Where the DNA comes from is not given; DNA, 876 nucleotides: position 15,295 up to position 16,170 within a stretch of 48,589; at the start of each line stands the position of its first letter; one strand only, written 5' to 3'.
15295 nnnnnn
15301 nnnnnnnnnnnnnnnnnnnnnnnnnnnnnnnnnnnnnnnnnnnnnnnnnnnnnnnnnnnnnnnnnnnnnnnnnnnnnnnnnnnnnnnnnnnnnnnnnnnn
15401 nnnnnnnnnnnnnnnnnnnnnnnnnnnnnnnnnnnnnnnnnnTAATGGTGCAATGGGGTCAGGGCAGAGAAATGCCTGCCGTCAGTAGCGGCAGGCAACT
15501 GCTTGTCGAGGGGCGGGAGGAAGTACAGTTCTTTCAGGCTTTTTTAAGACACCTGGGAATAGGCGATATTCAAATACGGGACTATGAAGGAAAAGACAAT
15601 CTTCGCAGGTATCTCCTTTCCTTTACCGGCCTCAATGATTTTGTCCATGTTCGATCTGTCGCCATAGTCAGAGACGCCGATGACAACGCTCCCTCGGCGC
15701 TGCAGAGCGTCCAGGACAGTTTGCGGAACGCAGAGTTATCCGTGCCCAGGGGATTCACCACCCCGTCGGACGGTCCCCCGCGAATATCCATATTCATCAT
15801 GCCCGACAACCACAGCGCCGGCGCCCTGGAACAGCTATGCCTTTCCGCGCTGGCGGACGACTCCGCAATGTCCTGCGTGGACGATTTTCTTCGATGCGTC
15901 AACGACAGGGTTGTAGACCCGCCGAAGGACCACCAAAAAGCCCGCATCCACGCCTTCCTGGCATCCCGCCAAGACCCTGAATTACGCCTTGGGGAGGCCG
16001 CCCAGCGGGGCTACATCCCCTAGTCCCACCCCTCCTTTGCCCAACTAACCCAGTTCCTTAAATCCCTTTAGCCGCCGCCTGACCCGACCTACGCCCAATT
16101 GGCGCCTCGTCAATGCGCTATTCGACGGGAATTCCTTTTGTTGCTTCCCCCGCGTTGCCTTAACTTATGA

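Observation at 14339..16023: Compact ABC-type ATPase plus mini-TOPRIM gene pair: candidate two-gene defence module (PARIS/OLD/AbiL-like architecture)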

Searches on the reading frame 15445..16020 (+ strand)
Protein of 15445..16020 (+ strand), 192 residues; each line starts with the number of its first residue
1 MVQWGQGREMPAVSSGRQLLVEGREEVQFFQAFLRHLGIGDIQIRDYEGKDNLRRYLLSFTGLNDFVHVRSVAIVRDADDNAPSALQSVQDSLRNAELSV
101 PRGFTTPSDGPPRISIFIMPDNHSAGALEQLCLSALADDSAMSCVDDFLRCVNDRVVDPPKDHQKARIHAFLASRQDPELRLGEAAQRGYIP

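Call 3: search_protein_families(library=pfam, proteins=[window:15445-16020:+], max_evalue=1)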
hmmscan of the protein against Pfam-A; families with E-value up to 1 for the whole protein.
window:15445-16020:+ (192 aa): 2 families
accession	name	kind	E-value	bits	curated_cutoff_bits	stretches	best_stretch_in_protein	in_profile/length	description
PF11536.14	DUF3226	-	3.2e-30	105.9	27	1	17-189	2-187/208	Protein of unknown function (DUF3226)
PF20469.4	OLD-like_TOPRIM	-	0.01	16.8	23.2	1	18-64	6-57/67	Overcoming lysogenization defect protein-like, TOPRIM domain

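Call 4: search_protein_families(library=padloc, proteins=[window:15445-16020:+], max_evalue=1)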
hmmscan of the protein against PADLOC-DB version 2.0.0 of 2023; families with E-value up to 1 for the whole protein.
window:15445-16020:+ (192 aa): 4 families
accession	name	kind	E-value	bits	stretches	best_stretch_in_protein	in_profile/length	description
PDLC04624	PDC-M38B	-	1e-14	52.7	1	16-188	13-197/220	-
PDLC04623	PDC-M38B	-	5.5e-12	43.9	1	17-188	4-197/219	-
PDLC04619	PDC-M38B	-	0.013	13.2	1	43-141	59-167/240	-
PDLC04197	HEC-01B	-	0.015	13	1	19-88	5-71/192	-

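Call 5: search_protein_families(library=ncbifam, proteins=[window:15445-16020:+], max_evalue=1)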
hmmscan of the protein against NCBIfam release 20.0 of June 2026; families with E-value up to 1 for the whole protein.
window:15445-16020:+ (192 aa): 0 families

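Call 7: search_solved_structures(query=window:15445-16020:+, max_evalue=10, show_alignments=3)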
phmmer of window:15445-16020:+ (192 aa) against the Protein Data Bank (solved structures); distinct sequences matched with E-value up to 10: 0.

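Call 12: find_homologous_proteins(query=window:15445-16020:+)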
Query window:15445-16020:+ (192 aa): 290 proteins with E <= 0.001 among 745 candidates; the best 120 are listed.
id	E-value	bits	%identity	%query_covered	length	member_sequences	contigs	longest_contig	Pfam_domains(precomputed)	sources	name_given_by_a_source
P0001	1.6e-115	401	99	95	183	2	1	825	PF11536.15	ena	-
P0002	2.8e-87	309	79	95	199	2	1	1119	PF11536.15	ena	-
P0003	1.2e-85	304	73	100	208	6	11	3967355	PF11536.15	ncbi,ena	-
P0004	5.0e-85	302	74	100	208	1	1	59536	PF11536.15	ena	-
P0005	1.9e-82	294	73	100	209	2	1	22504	PF11536.15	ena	-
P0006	4.5e-82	292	72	100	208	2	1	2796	PF11536.15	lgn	-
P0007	7.9e-81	288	72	100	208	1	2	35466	PF11536.15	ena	-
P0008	2.7e-75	270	68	96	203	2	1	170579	PF11536.15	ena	-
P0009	1.6e-72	261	69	94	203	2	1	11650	PF11536.15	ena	-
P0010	1.2e-71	258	70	92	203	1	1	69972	PF11536.15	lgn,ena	-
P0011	1.1e-69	252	69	92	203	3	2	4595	PF11536.15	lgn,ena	-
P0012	1.5e-68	248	66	93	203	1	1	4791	PF11536.15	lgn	-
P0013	3.0e-68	247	68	94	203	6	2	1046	PF11536.15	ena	-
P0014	1.1e-67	245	64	96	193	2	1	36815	PF11536.15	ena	-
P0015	5.1e-66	240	66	91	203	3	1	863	PF11536.15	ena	-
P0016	2.4e-65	238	64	95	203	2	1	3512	PF11536.15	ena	-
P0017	3.6e-63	231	62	94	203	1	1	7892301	PF11536.15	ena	-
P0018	4.9e-63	230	64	94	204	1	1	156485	PF11536.15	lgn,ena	-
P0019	1.2e-62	229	63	92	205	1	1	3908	PF11536.15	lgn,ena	-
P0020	1.5e-62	229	66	91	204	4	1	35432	PF11536.15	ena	-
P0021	1.7e-61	225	64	93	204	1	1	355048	PF11536.15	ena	-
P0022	3.3e-61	224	60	92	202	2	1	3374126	PF11536.15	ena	-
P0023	6.1e-61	223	61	94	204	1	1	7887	PF11536.15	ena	-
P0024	6.5e-61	223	61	95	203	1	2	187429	PF11536.15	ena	-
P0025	1.2e-60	223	60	92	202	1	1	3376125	PF11536.15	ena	-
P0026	1.2e-60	223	64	91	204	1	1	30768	PF11536.15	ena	-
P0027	4.0e-60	221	60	95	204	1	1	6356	PF11536.15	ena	-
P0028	4.5e-60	221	60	92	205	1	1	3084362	PF11536.15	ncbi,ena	-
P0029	6.6e-60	220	60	94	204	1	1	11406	PF11536.15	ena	-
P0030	1.6e-59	219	59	92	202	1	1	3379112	PF11536.15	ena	-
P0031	1.6e-59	219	61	92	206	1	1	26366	PF11536.15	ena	-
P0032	1.9e-59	219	59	94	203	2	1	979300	PF11536.15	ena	-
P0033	3.6e-59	218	60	92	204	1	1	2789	PF11536.15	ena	-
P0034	3.7e-59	218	56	96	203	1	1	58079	PF11536.15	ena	-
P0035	3.8e-59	218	59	92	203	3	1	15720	PF11536.15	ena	-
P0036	4.8e-59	217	54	95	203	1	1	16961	PF11536.15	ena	-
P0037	5.3e-59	217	62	92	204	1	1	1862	PF11536.15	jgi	jgi:hypothetical protein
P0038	9.7e-59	216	56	96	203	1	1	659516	PF11536.15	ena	-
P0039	1.1e-58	216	58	95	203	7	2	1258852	PF11536.15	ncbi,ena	-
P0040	1.3e-58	216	56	96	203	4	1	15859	PF11536.15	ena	-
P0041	2.1e-58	215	61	92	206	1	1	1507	PF11536.15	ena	-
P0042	3.5e-58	214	60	95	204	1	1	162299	PF11536.15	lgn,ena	-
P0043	4.2e-58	214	59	94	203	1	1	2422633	PF11536.15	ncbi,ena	-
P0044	4.4e-58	214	52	95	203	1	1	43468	PF11536.15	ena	-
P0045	5.1e-58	214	58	92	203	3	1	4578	PF11536.15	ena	-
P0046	6.0e-58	214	58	93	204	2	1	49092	PF11536.15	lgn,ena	-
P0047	6.9e-58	213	56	95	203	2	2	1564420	PF11536.15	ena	-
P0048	8.3e-58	213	59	92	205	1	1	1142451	PF11536.15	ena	-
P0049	1.2e-57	213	56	94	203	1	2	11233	PF11536.15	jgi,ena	jgi:hypothetical protein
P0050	2.5e-57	212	56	93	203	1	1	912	PF11536.15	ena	-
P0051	3.2e-57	211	56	93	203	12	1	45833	PF11536.15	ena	-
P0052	3.4e-57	211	57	93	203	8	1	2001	PF11536.15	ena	-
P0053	5.4e-57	211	60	93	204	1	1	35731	PF11536.15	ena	-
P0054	7.5e-57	210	58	92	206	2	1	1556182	PF11536.15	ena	-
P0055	1.1e-56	210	54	94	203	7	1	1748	PF11536.15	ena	-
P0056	1.7e-56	209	56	94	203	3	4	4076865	PF11536.15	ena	-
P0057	2.0e-56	209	54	98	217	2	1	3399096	PF11536.15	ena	-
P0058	3.3e-56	208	59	91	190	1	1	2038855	PF11536.15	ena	-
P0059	4.0e-56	208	56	93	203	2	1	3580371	PF11536.15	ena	-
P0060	6.4e-56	207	55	98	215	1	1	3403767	PF11536.15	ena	-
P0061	5.0e-55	204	53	94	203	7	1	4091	PF11536.15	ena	-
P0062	6.1e-55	204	55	94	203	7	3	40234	PF11536.15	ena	-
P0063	7.2e-55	204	55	92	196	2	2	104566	PF11536.15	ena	-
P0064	8.8e-55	203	54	94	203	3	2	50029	PF11536.15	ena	-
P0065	9.5e-55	203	52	95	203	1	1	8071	PF11536.15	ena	-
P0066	1.2e-54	203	53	94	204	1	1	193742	PF11536.15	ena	-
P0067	1.5e-54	203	56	93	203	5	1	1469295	PF11536.15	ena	-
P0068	3.3e-54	201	55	93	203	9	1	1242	PF11536.15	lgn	-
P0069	2.3e-53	199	55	95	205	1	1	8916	PF11536.15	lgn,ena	-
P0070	2.7e-53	198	53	95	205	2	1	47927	PF11536.15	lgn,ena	-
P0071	2.8e-53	198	55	92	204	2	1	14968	PF11536.15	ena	-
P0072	3.8e-53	198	51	94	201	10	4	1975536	PF11536.15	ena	-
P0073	6.0e-52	194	56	92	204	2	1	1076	PF11536.15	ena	-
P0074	3.8e-50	188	52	94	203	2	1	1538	PF11536.15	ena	-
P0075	2.6e-49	186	52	92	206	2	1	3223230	PF11536.15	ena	-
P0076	6.3e-49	184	51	94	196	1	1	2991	PF11536.15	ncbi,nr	ncbi:MAG: hypothetical protein O7E52_24940 [Candidatus Poribacteria bacterium]|nr:hypothetical prote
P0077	1.2e-48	183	50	94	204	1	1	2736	PF11536.15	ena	-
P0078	2.0e-48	183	52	90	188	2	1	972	PF11536.15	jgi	jgi:hypothetical protein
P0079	8.6e-48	181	51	94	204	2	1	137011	PF11536.15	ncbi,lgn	-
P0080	1.2e-47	180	50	94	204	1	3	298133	PF11536.15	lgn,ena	-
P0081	3.2e-46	175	50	94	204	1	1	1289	PF11536.15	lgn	-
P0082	3.7e-46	175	47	94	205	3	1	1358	PF11536.15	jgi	-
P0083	6.2e-46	174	48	97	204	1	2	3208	PF11536.15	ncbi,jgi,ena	-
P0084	1.1e-43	167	48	98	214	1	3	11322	PF11536.15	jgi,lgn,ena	-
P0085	3.5e-43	166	45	96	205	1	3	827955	PF11536.15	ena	-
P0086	6.1e-43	165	45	93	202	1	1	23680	PF11536.15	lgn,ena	-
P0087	1.4e-42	164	48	94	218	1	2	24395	PF11536.15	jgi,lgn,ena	-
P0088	2.1e-42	163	47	93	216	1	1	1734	PF11536.15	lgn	-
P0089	2.1e-42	163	46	93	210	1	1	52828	PF11536.15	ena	-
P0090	4.0e-42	162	48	93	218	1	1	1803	PF11536.15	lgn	-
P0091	5.0e-42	162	48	91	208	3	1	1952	PF11536.15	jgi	-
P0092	8.6e-42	161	47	95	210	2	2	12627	PF11536.15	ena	-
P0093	9.8e-42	161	47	94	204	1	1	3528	PF11536.15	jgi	jgi:hypothetical protein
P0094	1.0e-41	161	42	96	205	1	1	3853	PF11536.15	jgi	jgi:hypothetical protein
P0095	1.6e-41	160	47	91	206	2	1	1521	PF11536.15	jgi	jgi:hypothetical protein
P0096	1.6e-41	160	47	94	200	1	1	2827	PF11536.15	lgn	-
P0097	2.8e-41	159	45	93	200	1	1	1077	PF11536.15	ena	-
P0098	3.0e-41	159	47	91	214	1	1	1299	PF11536.15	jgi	jgi:hypothetical protein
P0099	1.1e-40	157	42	93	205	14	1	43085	PF11536.15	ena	-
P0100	1.2e-40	157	42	96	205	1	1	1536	PF11536.15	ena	-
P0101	1.5e-40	157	47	95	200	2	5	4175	PF11536.15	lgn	-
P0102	1.7e-40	157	45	95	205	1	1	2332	PF11536.15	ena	-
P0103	1.8e-40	157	43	94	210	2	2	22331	PF11536.15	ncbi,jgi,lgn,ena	-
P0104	2.3e-40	156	45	91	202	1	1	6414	PF11536.15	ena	-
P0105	2.5e-40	156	47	91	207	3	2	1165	PF11536.15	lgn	-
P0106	3.3e-40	156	41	96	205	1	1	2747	PF11536.15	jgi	jgi:hypothetical protein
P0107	4.1e-40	156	64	65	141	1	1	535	PF11536.15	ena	-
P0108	6.1e-40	155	45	93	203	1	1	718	PF11536.15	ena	-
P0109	6.7e-40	155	44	90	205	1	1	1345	PF11536.15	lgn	-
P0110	8.8e-40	154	45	95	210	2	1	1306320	PF11536.15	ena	-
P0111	1.1e-39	154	47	94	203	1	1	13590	PF11536.15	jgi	jgi:hypothetical protein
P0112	1.1e-39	154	45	94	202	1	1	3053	PF11536.15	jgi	jgi:hypothetical protein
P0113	2.0e-39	153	45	93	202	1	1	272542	PF11536.15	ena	-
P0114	2.3e-39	153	44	93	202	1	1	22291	PF11536.15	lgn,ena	-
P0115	3.8e-39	152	42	93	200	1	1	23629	PF11536.15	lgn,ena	-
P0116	4.5e-39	152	45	91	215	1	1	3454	PF11536.15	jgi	jgi:hypothetical protein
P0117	6.0e-39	152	46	91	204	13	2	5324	PF11536.15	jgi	jgi:hypothetical protein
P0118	6.5e-39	152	44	93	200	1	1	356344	PF20469.5,PF11536.15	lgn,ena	-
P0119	7.7e-39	151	44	93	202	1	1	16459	PF11536.15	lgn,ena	-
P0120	8.0e-39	151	45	91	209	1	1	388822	PF20469.5,PF11536.15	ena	-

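Call 16: find_encoding_contigs(protein=P0003, flank=10000, max_places=6)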
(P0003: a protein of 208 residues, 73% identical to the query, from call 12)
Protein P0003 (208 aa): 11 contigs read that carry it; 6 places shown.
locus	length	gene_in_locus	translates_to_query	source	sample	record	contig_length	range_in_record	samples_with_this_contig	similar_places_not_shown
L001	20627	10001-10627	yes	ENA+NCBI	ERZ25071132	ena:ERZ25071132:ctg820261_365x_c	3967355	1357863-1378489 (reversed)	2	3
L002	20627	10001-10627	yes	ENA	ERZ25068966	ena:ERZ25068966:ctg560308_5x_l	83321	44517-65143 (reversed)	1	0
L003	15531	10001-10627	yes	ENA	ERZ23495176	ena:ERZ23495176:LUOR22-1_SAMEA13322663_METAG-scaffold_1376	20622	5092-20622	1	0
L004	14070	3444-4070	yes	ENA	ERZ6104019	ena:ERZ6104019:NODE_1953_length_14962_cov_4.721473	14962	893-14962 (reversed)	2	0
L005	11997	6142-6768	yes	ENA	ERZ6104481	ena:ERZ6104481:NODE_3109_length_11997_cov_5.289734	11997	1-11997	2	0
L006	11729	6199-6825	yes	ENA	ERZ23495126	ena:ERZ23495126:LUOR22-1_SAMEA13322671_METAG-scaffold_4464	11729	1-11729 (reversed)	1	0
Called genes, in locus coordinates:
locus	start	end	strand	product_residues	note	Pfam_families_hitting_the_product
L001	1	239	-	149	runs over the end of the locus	PF01648:ACPS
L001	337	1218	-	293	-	PF02219:MTHFR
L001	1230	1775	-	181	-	PF05942:PaREP1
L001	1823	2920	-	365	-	-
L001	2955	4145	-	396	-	PF01264:Chorismate_synt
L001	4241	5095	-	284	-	PF08501:Shikimate_dh_N, PF01488:Shikimate_DH, PF03435:Sacchrp_dh_NADP (faint), PF18317:SDH_C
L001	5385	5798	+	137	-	-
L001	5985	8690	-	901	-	PF00133:tRNA-synt_1, PF09334:tRNA-synt_1g, PF13603:tRNA-synt_1_2 (weak), PF08264:Anticodon_1, PF10458:Val_tRNA-synt_C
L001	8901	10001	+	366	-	PF02463:SMC_N (faint), PF13175:AAA_15, PF13476:AAA_23, PF13175:AAA_15 (weak), PF13304:AAA_21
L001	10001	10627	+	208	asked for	PF11536:DUF3226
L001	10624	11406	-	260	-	-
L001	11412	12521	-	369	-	PF00575:S1, PF13509:S1_2 (faint), PF21710:Spt6_S1 (faint), PF00575:S1, PF23459:S1_RRP5 (weak), PF00575:S1, PF23459:S1_RRP5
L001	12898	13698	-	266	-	-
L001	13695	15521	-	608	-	PF14716:HHH_8, PF14520:HHH_5, PF14791:DNA_pol_B_thumb, PF02811:PHP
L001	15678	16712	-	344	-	PF01628:HrcA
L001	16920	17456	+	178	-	-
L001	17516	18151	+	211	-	PF02632:BioY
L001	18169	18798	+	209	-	PF13483:Lactamase_B_3, PF12706:Lactamase_B_2 (weak)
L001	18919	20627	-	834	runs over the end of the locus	-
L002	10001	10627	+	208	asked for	PF11536:DUF3226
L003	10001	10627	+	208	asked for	PF11536:DUF3226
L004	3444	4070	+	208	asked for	PF11536:DUF3226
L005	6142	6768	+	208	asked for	PF11536:DUF3226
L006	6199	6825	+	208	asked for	PF11536:DUF3226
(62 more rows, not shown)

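Call 19: find_related_loci(query=A1, collection=genome_contigs, flank=10000)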
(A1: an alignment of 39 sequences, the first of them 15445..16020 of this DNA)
Query A1 (192 aa) in genome_contigs; peptide patterns used: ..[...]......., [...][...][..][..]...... (x = any residue, [..] = any of these).
171 stretches matched a pattern; 59 encode a relative of the query (tblastn E <= 1e-3); 59 distinct loci.
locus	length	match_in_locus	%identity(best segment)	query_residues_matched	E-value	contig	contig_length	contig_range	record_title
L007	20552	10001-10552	68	9-192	2e-81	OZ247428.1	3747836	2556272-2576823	MAG: Dehalococcoidia bacterium isolate 98dfbe93-de8a-46f9-be85-8584a0b4116d genome assembly, chromosome: 1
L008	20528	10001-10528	68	17-192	5e-75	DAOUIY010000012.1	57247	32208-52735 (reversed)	MAG TPA_asm: Dehalococcoidia bacterium isolate S32_229 k113_1824594, whole genome shotgun sequence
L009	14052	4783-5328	63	11-192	5e-67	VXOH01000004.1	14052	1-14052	MAG: Chloroflexi bacterium isolate SB0662_bin_28 NODE_3782_length_14052_cov_45.883189, whole genome shotgun sequence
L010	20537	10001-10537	60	17-192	4e-66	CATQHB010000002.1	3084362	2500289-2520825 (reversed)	MAG: uncultured Dehalococcoidia bacterium isolate 5e02e7df-9ff6-4248-8782-bae42c8afb25 genome assembly, contig: contig_2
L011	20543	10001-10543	59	12-192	3e-64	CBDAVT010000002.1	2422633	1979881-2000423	MAG: Dehalococcoidia bacterium isolate d99c038b-be98-4ce4-a01a-7fb719fe35ca genome assembly, contig: contig_2, whole gen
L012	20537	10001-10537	56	14-192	1e-62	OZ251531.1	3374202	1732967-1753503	MAG: Dehalococcoidia bacterium isolate dbfc7836-c0f4-4258-ad9f-d4e7c961b2d4 genome assembly, chromosome: 1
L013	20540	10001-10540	49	13-192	5e-53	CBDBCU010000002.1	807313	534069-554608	MAG: Dehalococcoidia bacterium isolate b7e64017-226b-4aac-beac-0e83de6cf32f genome assembly, contig: contig_2, whole gen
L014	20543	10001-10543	51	12-192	7e-50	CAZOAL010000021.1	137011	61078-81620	MAG TPA_asm: uncultured bacterium isolate SRP119689_co1_304 genome assembly, contig: NODE_89_length_137011_cov_26.417842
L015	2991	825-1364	51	13-192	8e-50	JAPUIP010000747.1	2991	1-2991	MAG: Candidatus Poribacteria bacterium isolate KW1-S08_28 KW1-S08_28_cg747, whole genome shotgun sequence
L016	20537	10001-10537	46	13-190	2e-46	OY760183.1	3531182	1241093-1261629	MAG: Chloroflexota bacterium isolate 1e5240b1-722b-4dd6-bc08-6f4f73fd4587 genome assembly, chromosome: 1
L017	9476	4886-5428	46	13-192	1e-46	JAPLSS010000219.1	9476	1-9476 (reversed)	MAG: Candidatus Sumerlaeota bacterium isolate LacPavin_0920_SED5_MAG_64_9 LacPavin_0920_SED5_scaffold_2819631, whole gen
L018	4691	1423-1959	45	13-190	2e-46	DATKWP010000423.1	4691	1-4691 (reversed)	MAG TPA_asm: Anaerolineae bacterium isolate SMAG_U14166 k141_458426, whole genome shotgun sequence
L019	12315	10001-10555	41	8-192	5e-46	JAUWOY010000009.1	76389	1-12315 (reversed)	MAG: Chloroflexota bacterium isolate CSMAG_2462 CSMAG_2462_k141_172078_length_76389_cov_18.9856, whole genome shotgun se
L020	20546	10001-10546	42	11-189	4e-45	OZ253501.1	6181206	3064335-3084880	MAG: Candidatus Latescibacterota bacterium isolate f485d00f-16df-4488-a4d1-ddfd292eb512 genome assembly, chromosome: 1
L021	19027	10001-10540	42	13-192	5e-45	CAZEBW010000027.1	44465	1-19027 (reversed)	MAG TPA_asm: uncultured Anaerolineae bacterium isolate binchicken_co17_112 genome assembly, contig: NODE_2522_length_444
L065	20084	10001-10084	96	165-192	9e-12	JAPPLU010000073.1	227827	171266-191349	MAG: Chloroflexota bacterium isolate RHO3_bin_2 NODE_88_length_227827_cov_16.575224, whole genome shotgun sequence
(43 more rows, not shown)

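Call 22: search_solved_structures(query=A1, max_evalue=10, show_alignments=3)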
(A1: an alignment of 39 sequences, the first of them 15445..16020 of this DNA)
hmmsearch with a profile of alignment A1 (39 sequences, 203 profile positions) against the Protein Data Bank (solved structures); distinct sequences matched with E-value up to 10: 5.
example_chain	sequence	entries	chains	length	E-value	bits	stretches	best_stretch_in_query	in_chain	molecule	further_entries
2p62_A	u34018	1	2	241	0.00013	24.6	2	38-100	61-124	Hypothetical protein PH0156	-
2lrh_A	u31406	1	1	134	0.74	12.3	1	13-67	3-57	De novo designed protein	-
2lci_A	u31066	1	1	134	0.85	12.1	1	14-66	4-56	Protein OR36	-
2lr0_A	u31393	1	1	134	1.5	11.3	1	14-64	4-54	P-loop ntpase fold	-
2mr5_A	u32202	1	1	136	2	10.9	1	11-59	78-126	De novo designed Protein OR457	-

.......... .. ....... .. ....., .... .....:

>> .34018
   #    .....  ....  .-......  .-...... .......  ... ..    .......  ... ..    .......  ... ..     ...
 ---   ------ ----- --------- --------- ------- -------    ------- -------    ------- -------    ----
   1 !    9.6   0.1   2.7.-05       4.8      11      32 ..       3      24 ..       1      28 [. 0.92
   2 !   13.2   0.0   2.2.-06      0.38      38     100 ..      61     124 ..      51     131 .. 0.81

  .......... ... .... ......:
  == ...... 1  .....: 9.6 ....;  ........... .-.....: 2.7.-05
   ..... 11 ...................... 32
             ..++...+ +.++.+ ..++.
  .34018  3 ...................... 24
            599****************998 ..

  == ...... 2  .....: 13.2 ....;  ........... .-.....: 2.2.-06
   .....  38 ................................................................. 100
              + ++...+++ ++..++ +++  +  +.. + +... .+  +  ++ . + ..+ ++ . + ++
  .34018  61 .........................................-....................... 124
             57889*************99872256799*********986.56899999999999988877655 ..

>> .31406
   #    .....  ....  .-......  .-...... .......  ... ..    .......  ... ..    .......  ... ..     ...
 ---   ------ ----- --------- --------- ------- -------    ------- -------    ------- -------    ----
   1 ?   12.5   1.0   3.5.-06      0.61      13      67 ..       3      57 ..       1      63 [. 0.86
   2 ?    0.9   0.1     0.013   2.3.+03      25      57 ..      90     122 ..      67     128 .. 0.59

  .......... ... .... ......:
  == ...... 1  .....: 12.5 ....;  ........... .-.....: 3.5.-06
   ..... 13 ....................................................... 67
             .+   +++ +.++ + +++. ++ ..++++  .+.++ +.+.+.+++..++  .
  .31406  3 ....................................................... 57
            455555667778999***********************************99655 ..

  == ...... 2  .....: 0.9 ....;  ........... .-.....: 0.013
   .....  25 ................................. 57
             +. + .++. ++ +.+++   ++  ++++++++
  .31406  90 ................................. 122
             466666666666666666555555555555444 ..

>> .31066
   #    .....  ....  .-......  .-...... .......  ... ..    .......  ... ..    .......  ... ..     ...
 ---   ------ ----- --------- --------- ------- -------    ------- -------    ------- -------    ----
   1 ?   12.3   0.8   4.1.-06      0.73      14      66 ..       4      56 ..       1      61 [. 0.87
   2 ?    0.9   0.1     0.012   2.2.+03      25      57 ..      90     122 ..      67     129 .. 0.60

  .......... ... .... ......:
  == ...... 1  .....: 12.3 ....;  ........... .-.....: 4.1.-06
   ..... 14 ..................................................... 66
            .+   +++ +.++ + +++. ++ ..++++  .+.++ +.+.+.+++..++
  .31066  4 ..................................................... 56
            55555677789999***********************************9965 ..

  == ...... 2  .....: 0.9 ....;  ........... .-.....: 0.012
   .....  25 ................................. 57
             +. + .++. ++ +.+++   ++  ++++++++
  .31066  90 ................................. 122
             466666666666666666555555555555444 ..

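Call 29: predict_structure(alignment_id=A1)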
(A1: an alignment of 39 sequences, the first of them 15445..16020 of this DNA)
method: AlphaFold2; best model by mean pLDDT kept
length: 192 residues; sequences in the alignment: 39
mean_pLDDT: 91.6   pTM: 0.86
mean pLDDT of the five models: 91.6, 91.4, 91.5, 91.4, 90.4
residues with pLDDT >= 90: 159; 70-90: 25; 50-70: 2; < 50: 6
segments of 3 or more residues with pLDDT < 50: 1-6
pLDDT, mean of each block of 10 residues (from residue 1): 52 96 96 95 96 97 96 95 96 97 93 96 93 91 93 92 91 86 91 77
secondary structure, 60 per line:
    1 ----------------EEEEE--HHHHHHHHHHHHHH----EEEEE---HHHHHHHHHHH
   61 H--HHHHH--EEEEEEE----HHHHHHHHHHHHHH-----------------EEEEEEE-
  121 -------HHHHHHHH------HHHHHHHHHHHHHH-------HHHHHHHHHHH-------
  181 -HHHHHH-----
elements in order: E17-21 H24-37 E42-46 H50-61 H64-68 E71-77 H82-95 E113-119 H128-135 H142-155 H163-173 H182-187
